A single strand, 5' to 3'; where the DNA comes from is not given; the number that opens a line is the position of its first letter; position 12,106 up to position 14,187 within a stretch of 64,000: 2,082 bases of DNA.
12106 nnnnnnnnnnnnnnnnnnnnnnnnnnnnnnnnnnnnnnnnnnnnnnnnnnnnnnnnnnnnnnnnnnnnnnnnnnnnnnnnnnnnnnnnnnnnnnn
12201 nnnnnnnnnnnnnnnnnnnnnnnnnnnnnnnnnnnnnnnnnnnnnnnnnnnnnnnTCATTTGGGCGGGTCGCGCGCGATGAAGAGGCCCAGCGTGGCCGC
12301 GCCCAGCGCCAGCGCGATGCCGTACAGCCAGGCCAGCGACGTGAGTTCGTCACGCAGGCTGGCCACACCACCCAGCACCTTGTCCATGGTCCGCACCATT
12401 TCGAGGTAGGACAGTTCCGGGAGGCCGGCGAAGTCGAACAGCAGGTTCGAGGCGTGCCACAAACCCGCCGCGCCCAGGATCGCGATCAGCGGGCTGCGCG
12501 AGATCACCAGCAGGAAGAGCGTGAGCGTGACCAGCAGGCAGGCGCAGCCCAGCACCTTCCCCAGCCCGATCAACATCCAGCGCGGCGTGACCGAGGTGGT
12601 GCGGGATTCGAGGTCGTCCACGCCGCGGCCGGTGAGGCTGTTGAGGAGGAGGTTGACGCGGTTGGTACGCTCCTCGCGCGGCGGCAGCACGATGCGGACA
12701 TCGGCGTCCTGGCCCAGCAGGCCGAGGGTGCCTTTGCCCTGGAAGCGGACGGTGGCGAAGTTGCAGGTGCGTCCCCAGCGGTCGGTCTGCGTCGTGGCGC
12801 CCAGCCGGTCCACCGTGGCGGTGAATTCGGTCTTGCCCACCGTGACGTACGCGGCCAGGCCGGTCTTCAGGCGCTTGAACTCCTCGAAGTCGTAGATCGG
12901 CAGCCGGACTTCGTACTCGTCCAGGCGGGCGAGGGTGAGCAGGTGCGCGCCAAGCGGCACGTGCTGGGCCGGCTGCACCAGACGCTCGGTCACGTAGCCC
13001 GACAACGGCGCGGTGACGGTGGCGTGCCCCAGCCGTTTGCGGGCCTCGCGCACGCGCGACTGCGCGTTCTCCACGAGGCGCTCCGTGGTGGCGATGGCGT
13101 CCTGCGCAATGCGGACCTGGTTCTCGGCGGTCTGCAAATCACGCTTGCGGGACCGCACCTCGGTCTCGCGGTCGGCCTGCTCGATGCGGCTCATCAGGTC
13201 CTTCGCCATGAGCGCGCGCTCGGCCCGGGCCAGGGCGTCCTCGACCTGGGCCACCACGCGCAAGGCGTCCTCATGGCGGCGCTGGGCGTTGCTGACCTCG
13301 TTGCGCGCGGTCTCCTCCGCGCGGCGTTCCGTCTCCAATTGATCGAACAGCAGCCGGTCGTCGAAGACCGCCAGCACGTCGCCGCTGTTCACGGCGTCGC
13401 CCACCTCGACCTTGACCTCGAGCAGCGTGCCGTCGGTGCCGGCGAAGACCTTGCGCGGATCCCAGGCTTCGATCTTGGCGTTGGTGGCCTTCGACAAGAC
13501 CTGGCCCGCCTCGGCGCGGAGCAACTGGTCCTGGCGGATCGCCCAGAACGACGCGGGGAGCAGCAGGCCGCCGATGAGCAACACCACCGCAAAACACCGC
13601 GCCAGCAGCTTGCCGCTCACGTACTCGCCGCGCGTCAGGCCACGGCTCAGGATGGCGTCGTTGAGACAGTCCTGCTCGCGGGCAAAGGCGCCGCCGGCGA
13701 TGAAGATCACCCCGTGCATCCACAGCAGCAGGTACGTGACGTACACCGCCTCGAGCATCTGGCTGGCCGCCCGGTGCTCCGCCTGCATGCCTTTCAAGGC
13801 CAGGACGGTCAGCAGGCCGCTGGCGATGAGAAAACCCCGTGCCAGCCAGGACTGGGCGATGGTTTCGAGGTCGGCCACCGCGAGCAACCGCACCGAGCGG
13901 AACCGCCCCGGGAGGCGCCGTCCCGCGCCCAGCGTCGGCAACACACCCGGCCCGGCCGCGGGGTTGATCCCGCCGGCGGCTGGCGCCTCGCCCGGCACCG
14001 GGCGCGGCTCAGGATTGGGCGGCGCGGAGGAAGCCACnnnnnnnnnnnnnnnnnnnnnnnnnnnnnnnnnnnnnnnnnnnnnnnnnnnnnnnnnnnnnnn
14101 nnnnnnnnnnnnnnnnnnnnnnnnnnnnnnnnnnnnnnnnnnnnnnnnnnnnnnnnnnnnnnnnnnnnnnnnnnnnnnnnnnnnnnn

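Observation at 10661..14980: Chained operon: ABC ATPase, a permease with an embedded HlyD-type adaptor domain, and a non-catalytic FGE/SUMF1-like secreted protein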

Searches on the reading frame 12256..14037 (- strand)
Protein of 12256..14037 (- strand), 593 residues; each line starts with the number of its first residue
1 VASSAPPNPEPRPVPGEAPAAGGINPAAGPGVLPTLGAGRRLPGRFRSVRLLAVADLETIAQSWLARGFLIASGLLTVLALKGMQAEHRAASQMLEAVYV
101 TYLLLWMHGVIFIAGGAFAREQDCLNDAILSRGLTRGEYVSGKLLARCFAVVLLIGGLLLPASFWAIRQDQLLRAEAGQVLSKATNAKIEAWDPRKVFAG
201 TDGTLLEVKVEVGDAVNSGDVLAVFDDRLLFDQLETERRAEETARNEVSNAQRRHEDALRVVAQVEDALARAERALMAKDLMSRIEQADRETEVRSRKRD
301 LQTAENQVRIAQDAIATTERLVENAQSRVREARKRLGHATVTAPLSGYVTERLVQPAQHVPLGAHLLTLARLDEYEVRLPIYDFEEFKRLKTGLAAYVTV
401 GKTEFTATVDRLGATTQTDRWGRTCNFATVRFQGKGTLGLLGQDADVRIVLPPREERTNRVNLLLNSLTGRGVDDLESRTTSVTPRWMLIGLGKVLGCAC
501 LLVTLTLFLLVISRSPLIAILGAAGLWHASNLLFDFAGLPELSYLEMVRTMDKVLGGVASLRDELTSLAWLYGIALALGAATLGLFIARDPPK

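Call 3: search_protein_families(library=pfam, proteins=[window:12256-14037:-], max_evalue=1)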
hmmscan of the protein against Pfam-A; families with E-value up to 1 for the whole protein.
window:12256-14037:- (593 aa): 9 families
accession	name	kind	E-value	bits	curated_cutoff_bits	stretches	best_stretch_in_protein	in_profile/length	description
PF13437.12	HlyD_3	-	2.2e-10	41.7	22.2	1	340-418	1-82/106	HlyD family secretion protein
PF13533.13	Biotin_lipoyl_2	-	4.4e-07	30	29.8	1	196-226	2-32/32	Biotin-lipoyl like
PF16576.10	HlyD_D23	-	1.1e-06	28.6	30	1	322-411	92-183/214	Barrel-sandwich domain of CusB or HlyD membrane-fusion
PF00364.28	Biotin_lipoyl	-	0.002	18.4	22.1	1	199-224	47-72/73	Biotin-requiring enzyme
PF05739.25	SNARE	-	0.093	13.2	26.8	1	320-342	8-30/53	SNARE domain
PF17522.7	DUF5446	-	0.13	12.8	26.2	1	256-294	8-46/72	Family of unknown function (DUF5446)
PF20045.4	DUF6447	-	0.24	11.6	27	0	247-270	37-61/75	Family of unknown function (DUF6447)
PF02321.23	OEP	-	0.56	10.4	22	1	281-336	89-144/187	Outer membrane efflux protein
PF00420.29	Oxidored_q2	-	0.71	10.1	26.1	1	496-588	3-75/95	NADH-ubiquinone/plastoquinone oxidoreductase chain 4L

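Call 4: search_protein_families(library=ncbifam, proteins=[window:12256-14037:-], max_evalue=1)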
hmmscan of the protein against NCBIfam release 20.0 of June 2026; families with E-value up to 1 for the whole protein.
window:12256-14037:- (593 aa): 32 families (the best 25 are shown)
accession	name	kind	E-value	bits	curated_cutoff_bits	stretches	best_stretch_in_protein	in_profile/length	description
TIGR01730.1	RND_mfp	subfamily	3.1e-18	65.8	94.9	2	263-396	55-189/322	efflux RND transporter periplasmic adaptor subunit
TIGR00998.1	8a0101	subfamily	1.2e-14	54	390.8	1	149-413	7-282/334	EmrA/EmrK family multidrug efflux transporter periplasmic adaptor subunit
TIGR00999.1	8a0102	subfamily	2.2e-10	40.1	319.3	1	213-415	1-170/271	CzcB/NccB family metal efflux transporter periplasmic adaptor subunit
TIGR03794.1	NHLM_micro_HlyD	equivalog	9.4e-09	34.7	156.2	2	196-305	60-166/421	NHLP bacteriocin system secretion protein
NF007785.0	PRK10476.1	equivalog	1.5e-08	33.8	376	1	187-400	42-269/347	multidrug transporter subunit MdtN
NF011715.0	PRK15136.1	equivalog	5.8e-08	31.8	563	1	197-369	64-246/390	multidrug efflux MFS transporter periplasmic adaptor subunit EmrA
NF008606.0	PRK11578.1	equivalog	1e-07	31.5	342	1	186-400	53-247/371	macrolide transporter subunit MacA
NF006761.0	PRK09282.1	domain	4.3e-06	25.5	402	2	184-236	510-563/591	pyruvate carboxylase subunit B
TIGR02971.1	heterocyst_DevB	subfamily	7.5e-05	22.3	129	2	284-399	152-263/327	ABC exporter membrane fusion protein, DevB family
NF004547.1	PRK05889.1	equivalog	0.00018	21.6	75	1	197-225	42-70/71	biotin/lipoyl-binding carrier protein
TIGR01108.1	oadA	equivalog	0.00025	19.6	756.5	2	290-370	468-549/582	sodium-extruding oxaloacetate decarboxylase subunit alpha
NF004309.0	PRK05704.1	equivalog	0.00027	20.4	449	1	196-337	47-185/408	2-oxoglutarate dehydrogenase complex dihydrolipoyllysine-residue succinyltransferase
NF010643.0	PRK14040.1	subfamily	0.00027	19.6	892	1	182-243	514-571/595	oxaloacetate decarboxylase subunit alpha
TIGR01347.1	sucB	equivalog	0.0003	20.1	378.65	1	197-335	46-184/404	dihydrolipoyllysine-residue succinyltransferase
NF002939.0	PRK03598.1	equivalog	0.00055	19.2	393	1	202-370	52-236/332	secretion protein HlyD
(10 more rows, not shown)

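Call 5: find_homologous_proteins(query=window:12256-14037:-, max_evalue=0.001)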
Query window:12256-14037:- (593 aa): 212 proteins with E <= 0.001 among 8000 candidates; the best 120 are listed.
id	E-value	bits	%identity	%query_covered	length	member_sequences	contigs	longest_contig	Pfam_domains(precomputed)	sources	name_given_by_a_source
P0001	0.0e+0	1201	96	97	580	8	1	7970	PF25973.1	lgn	-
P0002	0.0e+0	1052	85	95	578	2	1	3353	-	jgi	jgi:multidrug efflux pump subunit AcrA (membrane-fusion protein)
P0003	5.6e-289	978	77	100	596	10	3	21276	PF25973.1,PF25917.1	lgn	-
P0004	3.7e-286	968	75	100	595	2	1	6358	PF25973.1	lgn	-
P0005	2.5e-283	959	79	92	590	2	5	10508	PF25973.1,PF00364.29,PF25917.1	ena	-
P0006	6.4e-283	958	75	100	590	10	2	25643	PF25973.1,PF00364.29,PF25917.1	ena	-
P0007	2.5e-282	956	76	96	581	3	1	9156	PF25973.1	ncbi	ncbi:MAG: HlyD family secretion protein [Limisphaerales bacterium]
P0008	9.2e-282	954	74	100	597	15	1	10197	PF25973.1,PF00364.29,PF25917.1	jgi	-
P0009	3.1e-281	952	76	96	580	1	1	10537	PF25973.1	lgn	-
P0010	1.1e-279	947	73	100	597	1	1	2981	PF25973.1,PF25984.1,PF25917.1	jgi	jgi:multidrug efflux pump subunit AcrA (membrane-fusion protein)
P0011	1.4e-276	937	76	94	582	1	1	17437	PF25973.1,PF25917.1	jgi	jgi:multidrug resistance efflux pump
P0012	2.9e-273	926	71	100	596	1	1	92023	PF25973.1,PF25917.1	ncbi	-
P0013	3.5e-272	922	77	92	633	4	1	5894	PF25973.1,PF25919.1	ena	-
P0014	1.4e-271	920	74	94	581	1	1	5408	PF25973.1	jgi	-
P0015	3.0e-269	913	71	100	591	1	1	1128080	PF25973.1,PF25919.1,PF25917.1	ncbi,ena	-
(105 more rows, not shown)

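Call 9: find_related_loci(query=window:12256-14037:-, collection=genome_contigs, flank=6000)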
Query window:12256-14037:- (593 aa) in genome_contigs; peptide patterns used: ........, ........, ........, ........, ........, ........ (x = any residue, [..] = any of these).
74 stretches matched a pattern; 26 encode a relative of the query (tblastn E <= 1e-3); 25 distinct loci.
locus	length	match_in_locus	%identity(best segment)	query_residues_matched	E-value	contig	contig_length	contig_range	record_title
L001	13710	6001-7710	79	21-593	0e+0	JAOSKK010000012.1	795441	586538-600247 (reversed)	MAG: Verrucomicrobia bacterium isolate FR_27 FR-Pedosphaerales-1_s2, whole genome shotgun sequence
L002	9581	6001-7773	69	3-593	0e+0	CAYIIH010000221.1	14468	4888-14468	MAG TPA_asm: uncultured Verrucomicrobiota bacterium isolate ERP119705_co20_532 genome assembly, contig: NODE_4525_length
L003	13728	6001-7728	70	19-593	0e+0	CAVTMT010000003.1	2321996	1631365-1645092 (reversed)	MAG: uncultured bacterium isolate MFD05942.bin.1.375 genome assembly, contig: contig_21679, whole genome shotgun sequenc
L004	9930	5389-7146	67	3-593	0e+0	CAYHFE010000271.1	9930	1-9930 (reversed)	MAG TPA_asm: uncultured Verrucomicrobiota bacterium isolate ERP119702_co1_132 genome assembly, contig: NODE_9153_length_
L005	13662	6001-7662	75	40-593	0e+0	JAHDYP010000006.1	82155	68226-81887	MAG: Verrucomicrobia bacterium isolate VER2 NODE_816_length_82155_cov_6.903971, whole genome shotgun sequence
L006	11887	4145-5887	66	3-593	0e+0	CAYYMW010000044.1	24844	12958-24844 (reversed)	MAG TPA_asm: uncultured Verrucomicrobiota bacterium isolate binchicken_co269_135 genome assembly, contig: NODE_1741_leng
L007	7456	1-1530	78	84-593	0e+0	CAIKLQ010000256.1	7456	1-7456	MAG: uncultured Verrucomicrobia bacterium isolate KTt_bin-1485 genome assembly, contig: bin-1485:0256/1053, whole genome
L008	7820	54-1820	65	4-593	0e+0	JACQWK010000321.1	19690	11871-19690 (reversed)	MAG: Verrucomicrobia bacterium isolate NC_groundwater_1487_Ag_S-0.65um_59_29 S_p65_S5_coassembly_k141_2396808, whole gen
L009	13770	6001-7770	65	3-593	0e+0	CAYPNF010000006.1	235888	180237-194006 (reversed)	MAG TPA_asm: uncultured Verrucomicrobiota bacterium isolate SRP302447_co1_807 genome assembly, contig: NODE_181_length_2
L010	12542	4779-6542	63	11-593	0e+0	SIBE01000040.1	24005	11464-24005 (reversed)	MAG: Pedosphaera sp. isolate Baikal-deep-G225 BACOMB-C9862, whole genome shotgun sequence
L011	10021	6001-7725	64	10-593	0e+0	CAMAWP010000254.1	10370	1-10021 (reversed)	MAG: Akkermansia muciniphila isolate MaH-09apr19-44 genome assembly, contig: MaH-09apr19-C16289, whole genome shotgun se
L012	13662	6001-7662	67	38-591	0e+0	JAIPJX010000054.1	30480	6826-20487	MAG: Verrucomicrobia bacterium isolate Tobar12.5m-G45 Tobar12-5m-C1021, whole genome shotgun sequence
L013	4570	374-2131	63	3-593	0e+0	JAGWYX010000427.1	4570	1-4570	MAG: Verrucomicrobia bacterium isolate REEB50 contig-150_25643, whole genome shotgun sequence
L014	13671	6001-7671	62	37-593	0e+0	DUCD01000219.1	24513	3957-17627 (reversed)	MAG TPA_asm: Verrucomicrobiales bacterium isolate UWMA-0320 NODE_2771_length_24513_cov_0.086754, whole genome shotgun se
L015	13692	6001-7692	61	30-593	0e+0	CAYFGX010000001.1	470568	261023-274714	MAG TPA_asm: uncultured Verrucomicrobiota bacterium isolate ERP003628_co2_45 genome assembly, contig: NODE_3_length_4705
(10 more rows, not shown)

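Call 13: search_solved_structures(query=A1, max_evalue=10, show_alignments=0)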
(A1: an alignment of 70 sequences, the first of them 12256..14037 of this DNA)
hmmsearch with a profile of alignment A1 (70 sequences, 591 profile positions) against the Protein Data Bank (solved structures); distinct sequences matched with E-value up to 10: 51.
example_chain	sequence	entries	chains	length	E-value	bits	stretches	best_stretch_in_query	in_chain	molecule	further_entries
6vej_P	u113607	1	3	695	9.1e-13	50.9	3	282-369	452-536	Probable Resistance-Nodulation-Cell Division (RND) efflux membrane fusion protein,Probable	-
4dk0_A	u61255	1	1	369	2.1e-11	46.5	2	299-415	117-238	Putative MacA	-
8zal_A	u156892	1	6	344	8.2e-11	44.5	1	194-376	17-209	Multidrug export protein EmrA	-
8zar_A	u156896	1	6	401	1.3e-10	43.8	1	194-376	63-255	Multidrug export protein EmrA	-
3fpp_A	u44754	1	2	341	2.1e-10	43.1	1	186-450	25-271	Macrolide-specific efflux protein macA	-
5nik_D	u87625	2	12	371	2.6e-10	42.8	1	184-450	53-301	Macrolide export protein MacA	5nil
9qgy_G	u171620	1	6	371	8.4e-10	41.1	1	184-450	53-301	Macrolide export protein MacA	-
4tko_B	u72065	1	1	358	2.7e-09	39.5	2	287-411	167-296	EmrA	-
4dk1_A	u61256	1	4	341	1.6e-08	36.9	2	306-415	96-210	Putative MacA, Multidrug resistance protein mexA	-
5v5s_D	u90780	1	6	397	1.1e-07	34.2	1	309-393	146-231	Multidrug efflux pump subunit AcrA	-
9tg4_D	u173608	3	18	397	1.1e-07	34.2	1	309-393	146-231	Multidrug efflux pump subunit AcrA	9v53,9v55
2f1m_A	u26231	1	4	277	2e-07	33.3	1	309-393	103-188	Acriflavine resistance protein A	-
5ng5_E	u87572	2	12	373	4.8e-07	32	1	309-393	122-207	Multidrug efflux pump subunit AcrA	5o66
9j3d_D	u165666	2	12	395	2.2e-06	29.8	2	302-371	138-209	RND efflux system, MexC-like protein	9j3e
20yy_D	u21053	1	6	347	3.9e-06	29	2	302-447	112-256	Multidrug efflux RND transporter periplasmic adaptor subunit MexJ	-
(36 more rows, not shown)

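Call 19: predict_structure(alignment_id=A1)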
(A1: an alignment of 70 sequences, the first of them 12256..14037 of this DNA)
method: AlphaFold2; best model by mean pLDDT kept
length: 593 residues; sequences in the alignment: 70
mean_pLDDT: 82.8   pTM: 0.54
mean pLDDT of the five models: 82.8, 81.3, 80.9, 79.8, 79.1
residues with pLDDT >= 90: 267; 70-90: 220; 50-70: 65; < 50: 41
segments of 3 or more residues with pLDDT < 50: 1-3, 10-38, 176-180
pLDDT, mean of each block of 10 residues (from residue 1): 47 43 40 45 75 85 90 94 85 90 93 80 63 78 90 94 90 55 71 90 91 89 93 95 95 95 94 83 84 93 95 95 95 93 90 91 92 86 82 85 86 80 86 81 82 62 61 52 86 94 93 90 92 87 88 86 92 94 85 57
secondary structure, 60 per line:
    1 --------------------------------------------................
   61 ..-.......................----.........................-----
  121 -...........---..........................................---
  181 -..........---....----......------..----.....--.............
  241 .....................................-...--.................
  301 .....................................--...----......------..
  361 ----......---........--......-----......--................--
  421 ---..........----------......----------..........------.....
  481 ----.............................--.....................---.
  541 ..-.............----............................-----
elements in order: H45-62 H64-86 H91-115 H122-132 H136-177 E182-191 E195-198 E203-208 E221-225 H228-277 H284-337 E340-342 E347-352 E365-370 E374-381 H384-389 E395-400 E403-418 E424-433 E444-449 H460-469 H476-480 H485-513 H516-536 H544-556 H561-588

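Call 40: search_protein_families(library=pfam, alignment_id=A1, max_evalue=10)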
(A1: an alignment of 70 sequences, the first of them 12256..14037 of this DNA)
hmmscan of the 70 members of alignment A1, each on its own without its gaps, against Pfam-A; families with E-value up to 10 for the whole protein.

A. member 1, window:12256-14037:- (593 aa): 9 families
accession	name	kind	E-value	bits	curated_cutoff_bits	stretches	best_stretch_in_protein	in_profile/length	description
PF13437.12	HlyD_3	-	2.2e-10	41.7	22.2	2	340-418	1-82/106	HlyD family secretion protein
PF13533.13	Biotin_lipoyl_2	-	4.4e-07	30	29.8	1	196-226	2-32/32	Biotin-lipoyl like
PF16576.10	HlyD_D23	-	1.1e-06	28.6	30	1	322-411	92-183/214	Barrel-sandwich domain of CusB or HlyD membrane-fusion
PF00364.28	Biotin_lipoyl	-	0.002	18.4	22.1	1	199-224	47-72/73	Biotin-requiring enzyme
PF05739.25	SNARE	-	0.093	13.2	26.8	1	320-342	8-30/53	SNARE domain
PF17522.7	DUF5446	-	0.13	12.8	26.2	1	256-294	8-46/72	Family of unknown function (DUF5446)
PF20045.4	DUF6447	-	0.24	11.6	27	1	247-270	37-61/75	Family of unknown function (DUF6447)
PF02321.23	OEP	-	0.56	10.4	22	1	281-336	89-144/187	Outer membrane efflux protein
PF00420.29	Oxidored_q2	-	0.71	10.1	26.1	1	496-588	3-75/95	NADH-ubiquinone/plastoquinone oxidoreductase chain 4L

B. families by the number of members that match (of 70 scanned): 70 families (the first 25 are shown)
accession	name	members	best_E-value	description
PF13437.12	HlyD_3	70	1.5e-18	HlyD family secretion protein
PF16576.10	HlyD_D23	70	9.1e-14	Barrel-sandwich domain of CusB or HlyD membrane-fusion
PF13533.13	Biotin_lipoyl_2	70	4.9e-13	Biotin-lipoyl like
PF00364.28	Biotin_lipoyl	69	8.2e-08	Biotin-requiring enzyme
PF02321.23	OEP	57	3.8e-05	Outer membrane efflux protein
PF12679.13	ABC2_membrane_2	39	0.0042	ABC-2 family transporter protein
PF24627.1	PUMA_CC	29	0.028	PUMA coiled-coil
PF05739.25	SNARE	19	0.0057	SNARE domain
PF02601.20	Exonuc_VII_L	10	0.019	Exonuclease VII, large subunit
PF06533.17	DUF1110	9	0.003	Protein of unknown function (DUF1110)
PF12698.13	ABC2_membrane_3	9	0.016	ABC-2 family transporter protein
PF14362.11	DUF4407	7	0.12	Domain of unknown function (DUF4407)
PF05276.19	SH3BP5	6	0.0083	SH3 domain-binding protein 5 (SH3BP5)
PF13375.12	RnfC_N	6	0.012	RnfC Barrel sandwich hybrid domain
PF16789.10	YscO-like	6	1.3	YscO-like protein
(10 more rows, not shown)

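Call 42: search_protein_representatives(alignment_id=A1)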
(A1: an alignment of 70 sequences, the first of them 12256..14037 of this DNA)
Query: 70 sequences, 591 profile positions. Proteins with E-value up to 0.001 (for the whole library): 24472; up to 1e-10: 948; up to 1e-30: 21. The best 150 are listed.
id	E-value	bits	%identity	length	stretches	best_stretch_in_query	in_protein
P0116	0.0e+00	1025.9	-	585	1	21-591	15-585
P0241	6.3e-120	418.0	-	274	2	117-306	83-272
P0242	8.1e-95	335.1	-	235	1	13-209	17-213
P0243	2.1e-79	284.2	-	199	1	389-591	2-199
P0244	2.5e-78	280.7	-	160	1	278-437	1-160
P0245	4.6e-72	260.0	-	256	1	306-455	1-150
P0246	3.6e-69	250.4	-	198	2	356-456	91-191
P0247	8.0e-66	239.4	-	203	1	260-401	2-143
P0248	2.1e-62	228.1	-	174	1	37-161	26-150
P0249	3.2e-59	217.6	-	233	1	14-154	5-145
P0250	5.8e-58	213.4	-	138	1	22-150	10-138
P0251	4.4e-56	207.2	-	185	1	32-157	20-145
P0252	6.2e-51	190.2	-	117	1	476-591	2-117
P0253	2.7e-50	188.1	-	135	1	367-472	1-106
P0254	5.8e-50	187.0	-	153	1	438-568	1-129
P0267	1.1e-21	93.6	-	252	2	48-161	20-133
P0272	1.5e-20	89.9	-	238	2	49-157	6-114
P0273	2.0e-20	89.5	-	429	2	49-153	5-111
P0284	1.2e-17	80.4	-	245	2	39-162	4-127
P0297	1.2e-16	77.0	-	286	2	50-151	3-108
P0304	2.3e-16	76.1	-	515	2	50-151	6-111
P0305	2.4e-16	76.0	-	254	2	46-159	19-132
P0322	1.3e-15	73.6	-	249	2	39-164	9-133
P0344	3.3e-15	72.3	-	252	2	42-162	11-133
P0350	3.8e-15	72.0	-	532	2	47-152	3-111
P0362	6.1e-15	71.4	-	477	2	50-149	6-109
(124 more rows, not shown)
